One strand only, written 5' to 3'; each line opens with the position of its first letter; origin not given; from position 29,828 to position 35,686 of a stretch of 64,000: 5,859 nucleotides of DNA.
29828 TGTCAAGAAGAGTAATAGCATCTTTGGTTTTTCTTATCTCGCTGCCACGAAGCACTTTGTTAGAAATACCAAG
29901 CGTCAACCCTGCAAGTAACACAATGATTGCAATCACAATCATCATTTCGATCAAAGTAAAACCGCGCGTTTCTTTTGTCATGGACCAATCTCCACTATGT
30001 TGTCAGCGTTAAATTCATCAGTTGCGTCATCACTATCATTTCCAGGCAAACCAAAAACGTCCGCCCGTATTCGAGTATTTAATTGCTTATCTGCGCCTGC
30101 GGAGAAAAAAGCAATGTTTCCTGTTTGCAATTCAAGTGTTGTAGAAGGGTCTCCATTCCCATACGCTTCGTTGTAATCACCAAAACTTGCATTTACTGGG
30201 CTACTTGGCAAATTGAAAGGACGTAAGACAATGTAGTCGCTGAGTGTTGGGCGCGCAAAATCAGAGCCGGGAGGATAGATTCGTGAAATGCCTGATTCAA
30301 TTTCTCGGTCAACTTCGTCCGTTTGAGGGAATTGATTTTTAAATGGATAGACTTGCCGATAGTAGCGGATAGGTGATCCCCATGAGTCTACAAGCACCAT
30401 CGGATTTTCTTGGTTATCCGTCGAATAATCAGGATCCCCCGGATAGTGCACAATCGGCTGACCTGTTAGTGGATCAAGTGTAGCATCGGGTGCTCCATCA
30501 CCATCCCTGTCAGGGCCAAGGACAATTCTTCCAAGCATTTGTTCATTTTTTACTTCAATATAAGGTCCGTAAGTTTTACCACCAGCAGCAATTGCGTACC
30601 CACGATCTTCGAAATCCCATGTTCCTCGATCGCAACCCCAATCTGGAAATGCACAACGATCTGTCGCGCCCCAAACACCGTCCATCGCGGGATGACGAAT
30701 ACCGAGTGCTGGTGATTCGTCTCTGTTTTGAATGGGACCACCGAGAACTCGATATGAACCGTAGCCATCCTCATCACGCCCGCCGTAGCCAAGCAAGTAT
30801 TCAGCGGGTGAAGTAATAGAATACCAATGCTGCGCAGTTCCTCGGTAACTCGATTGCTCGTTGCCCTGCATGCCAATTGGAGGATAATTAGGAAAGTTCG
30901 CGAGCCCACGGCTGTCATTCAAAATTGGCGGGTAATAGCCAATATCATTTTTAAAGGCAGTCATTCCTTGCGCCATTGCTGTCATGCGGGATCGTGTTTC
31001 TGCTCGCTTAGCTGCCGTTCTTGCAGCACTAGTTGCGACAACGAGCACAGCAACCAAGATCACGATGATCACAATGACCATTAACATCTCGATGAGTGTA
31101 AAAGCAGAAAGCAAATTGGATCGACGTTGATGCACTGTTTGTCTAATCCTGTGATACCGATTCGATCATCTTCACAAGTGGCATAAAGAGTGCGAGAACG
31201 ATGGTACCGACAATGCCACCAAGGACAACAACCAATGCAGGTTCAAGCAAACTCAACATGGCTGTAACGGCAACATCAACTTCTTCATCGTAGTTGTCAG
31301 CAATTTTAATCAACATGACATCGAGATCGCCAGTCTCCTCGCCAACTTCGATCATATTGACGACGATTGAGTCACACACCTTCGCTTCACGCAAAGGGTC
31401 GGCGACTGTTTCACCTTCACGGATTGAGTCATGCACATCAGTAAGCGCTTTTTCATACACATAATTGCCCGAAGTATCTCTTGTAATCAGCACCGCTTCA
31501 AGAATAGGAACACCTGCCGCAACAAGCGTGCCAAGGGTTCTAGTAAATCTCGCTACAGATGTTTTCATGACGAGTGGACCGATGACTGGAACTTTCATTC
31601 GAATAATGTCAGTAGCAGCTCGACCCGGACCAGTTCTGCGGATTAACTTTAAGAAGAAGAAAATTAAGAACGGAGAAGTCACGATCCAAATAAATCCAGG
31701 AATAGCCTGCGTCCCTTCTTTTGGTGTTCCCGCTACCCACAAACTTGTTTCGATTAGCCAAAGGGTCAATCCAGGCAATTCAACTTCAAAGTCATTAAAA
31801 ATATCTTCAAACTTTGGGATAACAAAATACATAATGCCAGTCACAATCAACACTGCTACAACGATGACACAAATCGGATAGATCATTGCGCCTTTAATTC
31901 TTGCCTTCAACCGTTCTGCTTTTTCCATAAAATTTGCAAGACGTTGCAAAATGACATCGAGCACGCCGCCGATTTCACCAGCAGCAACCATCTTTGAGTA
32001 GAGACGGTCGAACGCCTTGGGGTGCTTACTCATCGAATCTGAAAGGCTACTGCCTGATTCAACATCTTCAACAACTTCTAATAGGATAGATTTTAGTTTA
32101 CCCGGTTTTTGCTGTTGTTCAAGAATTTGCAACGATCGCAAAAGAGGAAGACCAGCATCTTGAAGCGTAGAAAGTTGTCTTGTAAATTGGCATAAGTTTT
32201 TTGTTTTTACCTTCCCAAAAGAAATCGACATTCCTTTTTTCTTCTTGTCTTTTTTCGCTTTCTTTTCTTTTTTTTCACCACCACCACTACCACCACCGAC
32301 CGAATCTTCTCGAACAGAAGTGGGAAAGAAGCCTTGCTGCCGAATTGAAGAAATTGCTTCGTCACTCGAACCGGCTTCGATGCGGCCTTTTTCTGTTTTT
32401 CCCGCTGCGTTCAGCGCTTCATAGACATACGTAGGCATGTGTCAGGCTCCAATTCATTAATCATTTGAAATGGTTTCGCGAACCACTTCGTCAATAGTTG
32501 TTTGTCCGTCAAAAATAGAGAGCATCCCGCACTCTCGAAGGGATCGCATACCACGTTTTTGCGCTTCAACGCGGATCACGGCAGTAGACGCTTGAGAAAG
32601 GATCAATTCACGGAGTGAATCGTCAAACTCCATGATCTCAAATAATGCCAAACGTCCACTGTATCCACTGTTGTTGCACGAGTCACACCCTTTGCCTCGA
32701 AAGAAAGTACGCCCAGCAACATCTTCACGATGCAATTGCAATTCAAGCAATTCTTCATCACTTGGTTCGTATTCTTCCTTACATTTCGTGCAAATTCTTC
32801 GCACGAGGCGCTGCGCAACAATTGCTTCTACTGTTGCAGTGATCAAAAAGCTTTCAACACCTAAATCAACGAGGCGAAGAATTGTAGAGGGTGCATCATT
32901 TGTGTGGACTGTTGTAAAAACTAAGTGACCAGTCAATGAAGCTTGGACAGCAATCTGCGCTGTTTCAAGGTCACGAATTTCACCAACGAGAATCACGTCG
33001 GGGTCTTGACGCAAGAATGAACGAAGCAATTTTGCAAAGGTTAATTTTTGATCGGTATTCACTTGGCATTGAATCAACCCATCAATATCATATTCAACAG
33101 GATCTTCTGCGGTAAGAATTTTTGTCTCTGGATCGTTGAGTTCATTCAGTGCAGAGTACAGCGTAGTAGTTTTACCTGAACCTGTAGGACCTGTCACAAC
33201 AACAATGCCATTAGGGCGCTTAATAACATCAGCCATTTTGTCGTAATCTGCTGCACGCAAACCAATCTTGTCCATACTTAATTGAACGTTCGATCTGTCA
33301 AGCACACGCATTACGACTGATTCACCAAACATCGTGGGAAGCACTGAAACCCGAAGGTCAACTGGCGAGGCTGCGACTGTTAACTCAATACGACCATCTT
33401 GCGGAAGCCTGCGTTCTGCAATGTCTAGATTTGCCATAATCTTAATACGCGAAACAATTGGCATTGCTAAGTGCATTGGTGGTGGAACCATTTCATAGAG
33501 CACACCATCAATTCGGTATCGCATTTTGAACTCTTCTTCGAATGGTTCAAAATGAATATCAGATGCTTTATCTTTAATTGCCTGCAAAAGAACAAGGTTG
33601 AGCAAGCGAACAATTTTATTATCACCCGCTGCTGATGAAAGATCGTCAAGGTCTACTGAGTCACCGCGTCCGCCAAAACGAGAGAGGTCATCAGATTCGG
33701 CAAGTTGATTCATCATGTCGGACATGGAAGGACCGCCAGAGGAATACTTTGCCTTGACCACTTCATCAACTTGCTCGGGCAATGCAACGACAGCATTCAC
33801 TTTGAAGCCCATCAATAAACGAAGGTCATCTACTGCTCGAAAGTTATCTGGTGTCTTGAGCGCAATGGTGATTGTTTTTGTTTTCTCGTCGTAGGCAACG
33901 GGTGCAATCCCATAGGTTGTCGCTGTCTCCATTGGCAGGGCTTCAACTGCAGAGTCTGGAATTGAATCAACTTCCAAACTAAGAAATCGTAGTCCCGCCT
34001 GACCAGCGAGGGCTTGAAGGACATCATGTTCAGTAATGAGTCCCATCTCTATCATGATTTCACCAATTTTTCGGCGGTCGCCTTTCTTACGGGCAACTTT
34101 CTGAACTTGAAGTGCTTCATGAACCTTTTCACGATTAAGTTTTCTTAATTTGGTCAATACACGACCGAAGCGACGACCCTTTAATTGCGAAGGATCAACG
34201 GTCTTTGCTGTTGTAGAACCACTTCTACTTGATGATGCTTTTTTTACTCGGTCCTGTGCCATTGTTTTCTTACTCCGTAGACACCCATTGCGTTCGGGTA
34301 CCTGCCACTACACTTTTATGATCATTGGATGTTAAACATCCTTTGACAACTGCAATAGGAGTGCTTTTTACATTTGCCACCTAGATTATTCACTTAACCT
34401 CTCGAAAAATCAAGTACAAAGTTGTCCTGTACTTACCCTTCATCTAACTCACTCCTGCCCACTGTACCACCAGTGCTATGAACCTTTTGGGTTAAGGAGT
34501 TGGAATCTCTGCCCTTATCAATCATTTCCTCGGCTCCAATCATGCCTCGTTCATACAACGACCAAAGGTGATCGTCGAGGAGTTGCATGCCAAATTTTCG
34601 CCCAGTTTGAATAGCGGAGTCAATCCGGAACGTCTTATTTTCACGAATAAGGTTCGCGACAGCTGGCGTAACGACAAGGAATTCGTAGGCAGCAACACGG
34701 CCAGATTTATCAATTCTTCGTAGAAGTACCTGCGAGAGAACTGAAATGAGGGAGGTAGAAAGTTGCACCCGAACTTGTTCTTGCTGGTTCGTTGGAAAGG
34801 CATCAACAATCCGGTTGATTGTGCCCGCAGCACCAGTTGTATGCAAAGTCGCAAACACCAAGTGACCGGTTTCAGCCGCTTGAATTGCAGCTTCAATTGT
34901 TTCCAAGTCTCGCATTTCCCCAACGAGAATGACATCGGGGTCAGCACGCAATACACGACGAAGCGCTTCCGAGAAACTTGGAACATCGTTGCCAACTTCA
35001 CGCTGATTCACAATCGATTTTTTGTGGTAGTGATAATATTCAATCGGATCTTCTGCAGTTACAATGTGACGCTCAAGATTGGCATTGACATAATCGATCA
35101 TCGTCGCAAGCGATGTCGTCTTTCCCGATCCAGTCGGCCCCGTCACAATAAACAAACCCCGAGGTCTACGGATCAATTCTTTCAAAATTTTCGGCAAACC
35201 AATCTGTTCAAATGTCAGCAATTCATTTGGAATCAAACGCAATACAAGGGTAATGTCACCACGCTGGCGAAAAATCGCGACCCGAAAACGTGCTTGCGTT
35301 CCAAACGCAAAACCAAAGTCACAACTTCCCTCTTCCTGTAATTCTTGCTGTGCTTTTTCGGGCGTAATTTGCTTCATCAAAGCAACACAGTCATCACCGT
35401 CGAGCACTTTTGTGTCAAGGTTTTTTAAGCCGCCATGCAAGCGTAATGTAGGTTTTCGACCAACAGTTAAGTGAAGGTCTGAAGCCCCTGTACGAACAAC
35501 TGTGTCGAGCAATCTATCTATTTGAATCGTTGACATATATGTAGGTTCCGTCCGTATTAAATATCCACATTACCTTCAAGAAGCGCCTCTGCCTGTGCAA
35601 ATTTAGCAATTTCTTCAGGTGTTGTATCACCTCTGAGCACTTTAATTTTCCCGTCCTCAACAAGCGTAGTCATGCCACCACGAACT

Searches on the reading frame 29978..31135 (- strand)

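Call 6: search_protein_families(library=ncbifam, proteins=[window:29978-31135:-], max_evalue=0.01)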
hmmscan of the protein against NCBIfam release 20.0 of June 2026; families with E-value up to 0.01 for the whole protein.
window:29978-31135:- (385 aa): 8 families
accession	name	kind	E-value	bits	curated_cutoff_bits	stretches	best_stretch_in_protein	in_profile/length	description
TIGR01710.1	typeII_sec_gspG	equivalog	6.7e-09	35.9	88.85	1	11-84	2-75/134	type II secretion system major pseudopilin GspG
NF040999.1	pilin_ComGC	equivalog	1.2e-05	25.4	75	1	10-43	2-35/84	competence type IV pilus major pilin ComGC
NF040982.1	ComGD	equivalog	0.00018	21.9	70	1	10-37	2-29/139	competence type IV pilus minor pilin ComGD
TIGR01708.2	typeII_sec_gspH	equivalog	0.0002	21.4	80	1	12-53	4-45/169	type II secretion system minor pseudopilin GspH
NF041013.1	T4P_ComGE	equivalog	0.00059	19.9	49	1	10-56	4-50/83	competence type IV pilus minor pilin ComGE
TIGR02596.1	TIGR02596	subfamily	0.0015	18.7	70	1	12-51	1-39/196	Verru_Chthon cassette protein D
TIGR02532.1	IV_pilin_GFxxxE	domain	0.0026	17.5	16.3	1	11-31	3-23/24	prepilin-type N-terminal cleavage/methylation domain-containing protein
NF041002.1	pilin_ComGF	equivalog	0.006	16.8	80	1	10-44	2-36/139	competence type IV pilus minor pilin ComGF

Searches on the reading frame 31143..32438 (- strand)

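Call 6: search_protein_families(library=ncbifam, proteins=[window:31143-32438:-], max_evalue=0.01)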
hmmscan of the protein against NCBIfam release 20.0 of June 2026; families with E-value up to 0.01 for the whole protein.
window:31143-32438:- (431 aa): 6 families
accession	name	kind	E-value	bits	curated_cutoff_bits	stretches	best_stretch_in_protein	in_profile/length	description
NF052606.1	T4PiliAsmPilCMyx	equivalog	7.3e-116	387.4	700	1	60-428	59-418/419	type IV pilus assembly protein PilC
TIGR02120.1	GspF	equivalog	5.1e-115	384.9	424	1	4-426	1-399/401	type II secretion system inner membrane protein GspF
NF052607.1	T4PiliAsmPilCThrm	equivalog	6.1e-100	335.1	700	1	1-430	1-406/406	type IV pilus assembly protein PilC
NF047826.1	T3SSXpsF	equivalog_domain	2.6e-80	270.2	650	1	1-427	1-403/405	type II secretion system protein XpsF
NF007861.0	PRK10573.1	equivalog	4.8e-77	259.7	401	1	66-425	45-395/401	protein transport protein HofC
NF041012.2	T4P_ComGB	equivalog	1.2e-33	116.9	240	1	83-426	4-332/332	competence type IV pilus assembly protein ComGB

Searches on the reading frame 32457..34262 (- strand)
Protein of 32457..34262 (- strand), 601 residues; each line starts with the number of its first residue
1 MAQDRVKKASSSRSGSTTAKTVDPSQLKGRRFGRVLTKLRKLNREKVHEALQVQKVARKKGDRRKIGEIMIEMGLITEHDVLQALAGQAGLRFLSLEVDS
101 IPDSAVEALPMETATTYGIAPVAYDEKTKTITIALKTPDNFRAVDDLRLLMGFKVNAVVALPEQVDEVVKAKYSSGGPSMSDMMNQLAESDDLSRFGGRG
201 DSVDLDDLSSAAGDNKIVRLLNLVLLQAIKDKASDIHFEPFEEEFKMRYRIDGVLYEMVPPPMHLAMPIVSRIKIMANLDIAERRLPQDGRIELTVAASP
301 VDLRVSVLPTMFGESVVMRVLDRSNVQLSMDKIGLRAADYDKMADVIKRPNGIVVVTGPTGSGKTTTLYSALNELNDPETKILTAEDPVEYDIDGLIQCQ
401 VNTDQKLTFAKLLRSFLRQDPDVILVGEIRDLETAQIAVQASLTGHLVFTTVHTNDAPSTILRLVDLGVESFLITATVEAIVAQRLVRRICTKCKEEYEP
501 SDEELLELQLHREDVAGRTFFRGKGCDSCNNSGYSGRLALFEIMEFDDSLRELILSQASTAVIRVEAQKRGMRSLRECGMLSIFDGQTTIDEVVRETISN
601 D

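Call 6: search_protein_families(library=ncbifam, proteins=[window:32457-34262:-], max_evalue=0.01)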
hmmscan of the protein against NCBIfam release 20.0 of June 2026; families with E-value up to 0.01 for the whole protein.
window:32457-34262:- (601 aa): 25 families
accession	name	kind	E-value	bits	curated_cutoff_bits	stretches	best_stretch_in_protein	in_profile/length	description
TIGR02538.1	type_IV_pilB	equivalog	3.1e-184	613.7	675.65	1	41-597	5-562/564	type IV-A pilus assembly ATPase PilB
TIGR02533.1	type_II_gspE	equivalog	3.4e-182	606.4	630.25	1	108-597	3-486/486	type II secretion system ATPase GspE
NF053534.1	T4PilAsmATPsTfpB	equivalog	5.3e-137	457.7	850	1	75-595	62-580/584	type IV pilus assembly ATPase TfpB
NF007755.0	PRK10436.1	equivalog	6.9e-130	433.8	617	1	123-595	21-457/465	type II secretion system protein GspE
NF041000.1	ATPase_ComGA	equivalog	9.6e-78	260.8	300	1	224-488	3-266/267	competence type IV pilus ATPase ComGA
TIGR01420.1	pilT_fam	subfamily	9e-51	173.1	319.1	1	223-489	4-270/343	PilT/PilU family type 4a pilus ATPase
TIGR02524.1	dot_icm_DotB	equivalog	4e-25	88.8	463.3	1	341-487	124-285/358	Dot/Icm type IV secretion system ATPase DotB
TIGR02525.1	plasmid_TraJ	equivalog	1e-23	84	368.3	1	315-467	119-272/372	plasmid transfer ATPase TraJ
NF058587.1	archaellum_moto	equivalog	1.3e-18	67.1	550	1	354-466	278-395/527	archaellum flagellar ATPase motor FlaI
TIGR02782.1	TrbB_P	equivalog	5.7e-18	65.2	304.55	1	335-470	121-258/303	P-type conjugative transfer ATPase TrbB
NF010407.0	PRK13833.1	subfamily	3.9e-15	56.1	499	1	354-471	147-266/323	conjugal transfer protein TrbB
TIGR03819.1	heli_sec_ATPase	hypoth_equivalog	8.5e-15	54.8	373.15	1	307-484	131-317/340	TadA family conjugal transfer-associated ATPase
NF010469.0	PRK13894.1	subfamily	3.7e-14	52.8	508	1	337-482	136-282/320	conjugal transfer ATPase TrbB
TIGR02788.1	VirB11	equivalog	5.1e-14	52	249.95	1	353-471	146-269/308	P-type DNA transfer ATPase VirB11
NF053672.1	bindosome_BasE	exception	6.5e-12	44.9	1000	1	354-491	273-414/512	bindosome assembly system ATPase subunit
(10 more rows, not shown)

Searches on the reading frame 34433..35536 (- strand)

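Call 60: search_protein_families(library=pfam, proteins=[window:34433-35536:-], max_evalue=0.001)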
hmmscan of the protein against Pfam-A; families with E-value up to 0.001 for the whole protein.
window:34433-35536:- (367 aa): 5 families
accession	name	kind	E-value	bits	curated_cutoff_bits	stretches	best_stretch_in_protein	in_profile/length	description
PF00437.27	T2SSE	-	5.4e-54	183.7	24.9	1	6-309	12-309/370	Type II/IV secretion system protein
PF13604.12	AAA_30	-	0.00013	22.2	27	0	117-153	9-45/191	AAA domain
PF13401.12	AAA_22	-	0.00025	21.8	27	1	124-209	3-94/130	AAA domain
PF13191.12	AAA_16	-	0.00037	21.5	32.6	1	123-227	20-135/167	AAA ATPase domain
PF24883.2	NPHP3_N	-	0.00098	19.8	24.8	0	126-248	22-134/164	Nephrocystin 3, N-terminal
